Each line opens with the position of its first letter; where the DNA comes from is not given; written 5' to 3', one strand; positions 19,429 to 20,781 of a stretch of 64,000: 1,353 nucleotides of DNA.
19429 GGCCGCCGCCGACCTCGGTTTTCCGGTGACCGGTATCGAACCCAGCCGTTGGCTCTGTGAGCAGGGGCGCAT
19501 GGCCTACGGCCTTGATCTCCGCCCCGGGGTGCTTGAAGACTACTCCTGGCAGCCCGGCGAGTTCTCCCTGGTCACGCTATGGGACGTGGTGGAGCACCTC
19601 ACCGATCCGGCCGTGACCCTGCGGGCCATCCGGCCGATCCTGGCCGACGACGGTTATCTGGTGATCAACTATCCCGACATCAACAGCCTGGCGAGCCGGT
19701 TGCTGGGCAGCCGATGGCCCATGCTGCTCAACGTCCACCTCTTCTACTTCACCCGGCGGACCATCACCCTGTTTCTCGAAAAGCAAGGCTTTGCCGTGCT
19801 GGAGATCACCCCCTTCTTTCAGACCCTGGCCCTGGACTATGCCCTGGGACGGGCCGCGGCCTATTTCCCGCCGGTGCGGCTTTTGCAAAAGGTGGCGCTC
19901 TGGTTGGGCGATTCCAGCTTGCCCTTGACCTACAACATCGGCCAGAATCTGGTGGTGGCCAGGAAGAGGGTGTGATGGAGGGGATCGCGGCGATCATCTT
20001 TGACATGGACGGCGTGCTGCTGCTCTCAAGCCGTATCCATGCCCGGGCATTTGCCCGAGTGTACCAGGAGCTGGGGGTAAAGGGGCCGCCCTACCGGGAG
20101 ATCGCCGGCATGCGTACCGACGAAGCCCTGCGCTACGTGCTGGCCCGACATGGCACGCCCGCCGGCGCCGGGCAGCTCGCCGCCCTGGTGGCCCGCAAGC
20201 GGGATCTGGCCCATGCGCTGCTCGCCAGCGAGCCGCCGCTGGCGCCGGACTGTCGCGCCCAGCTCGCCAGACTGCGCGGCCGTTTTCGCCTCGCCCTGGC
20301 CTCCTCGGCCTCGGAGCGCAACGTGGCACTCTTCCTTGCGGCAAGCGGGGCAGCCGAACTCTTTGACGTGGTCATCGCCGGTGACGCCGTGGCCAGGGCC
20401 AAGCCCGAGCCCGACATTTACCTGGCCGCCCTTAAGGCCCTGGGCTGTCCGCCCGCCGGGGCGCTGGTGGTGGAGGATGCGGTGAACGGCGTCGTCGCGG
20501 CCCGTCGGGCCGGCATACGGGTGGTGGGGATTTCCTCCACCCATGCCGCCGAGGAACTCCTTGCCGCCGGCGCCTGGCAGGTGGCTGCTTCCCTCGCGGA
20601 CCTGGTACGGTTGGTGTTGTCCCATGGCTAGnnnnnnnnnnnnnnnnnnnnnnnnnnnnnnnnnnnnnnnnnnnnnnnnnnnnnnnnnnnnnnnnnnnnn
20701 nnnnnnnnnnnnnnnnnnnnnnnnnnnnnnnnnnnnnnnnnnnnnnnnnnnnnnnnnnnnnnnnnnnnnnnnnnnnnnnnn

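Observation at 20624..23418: CofC/CofD-like logic (nucleotidyltransferase followed by a CofD-family domain) fused to a glycosyltransferase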

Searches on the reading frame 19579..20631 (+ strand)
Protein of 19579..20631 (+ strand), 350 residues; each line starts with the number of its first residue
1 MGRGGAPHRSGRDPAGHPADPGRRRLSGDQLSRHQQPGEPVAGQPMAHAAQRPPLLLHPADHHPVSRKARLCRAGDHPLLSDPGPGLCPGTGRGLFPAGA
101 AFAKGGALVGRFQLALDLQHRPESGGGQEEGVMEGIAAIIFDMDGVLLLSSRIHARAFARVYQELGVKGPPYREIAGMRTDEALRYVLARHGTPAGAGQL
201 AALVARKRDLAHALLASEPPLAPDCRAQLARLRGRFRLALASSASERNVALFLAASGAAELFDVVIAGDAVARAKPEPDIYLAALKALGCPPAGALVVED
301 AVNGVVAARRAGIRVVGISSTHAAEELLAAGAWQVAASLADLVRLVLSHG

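Call 8: search_protein_families(library=pfam, proteins=[window:19579-20631:+], max_evalue=0.001)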
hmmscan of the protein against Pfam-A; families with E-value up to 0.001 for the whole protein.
window:19579-20631:+ (350 aa): 3 families
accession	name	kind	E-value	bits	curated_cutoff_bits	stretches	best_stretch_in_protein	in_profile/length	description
PF00702.32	Hydrolase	-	5.8e-26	92.5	26.4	1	136-312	1-191/191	haloacid dehalogenase-like hydrolase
PF13419.12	HAD_2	-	3.2e-25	89.7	23.8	1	139-318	1-178/178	Haloacid dehalogenase-like hydrolase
PF13242.12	Hydrolase_like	-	2.5e-06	27.7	22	1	274-342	3-75/75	HAD-hyrolase-like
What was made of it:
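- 19975..20631 (+): HAD-IA hydrolase of the beta-phosphoglucomutase/CbbY type, 218 aa. Core module: present in 52 of 57 loci. Presumed supplier of the sugar-1-phosphate. Pfam HAD_2 E 3e-25 (call 8).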
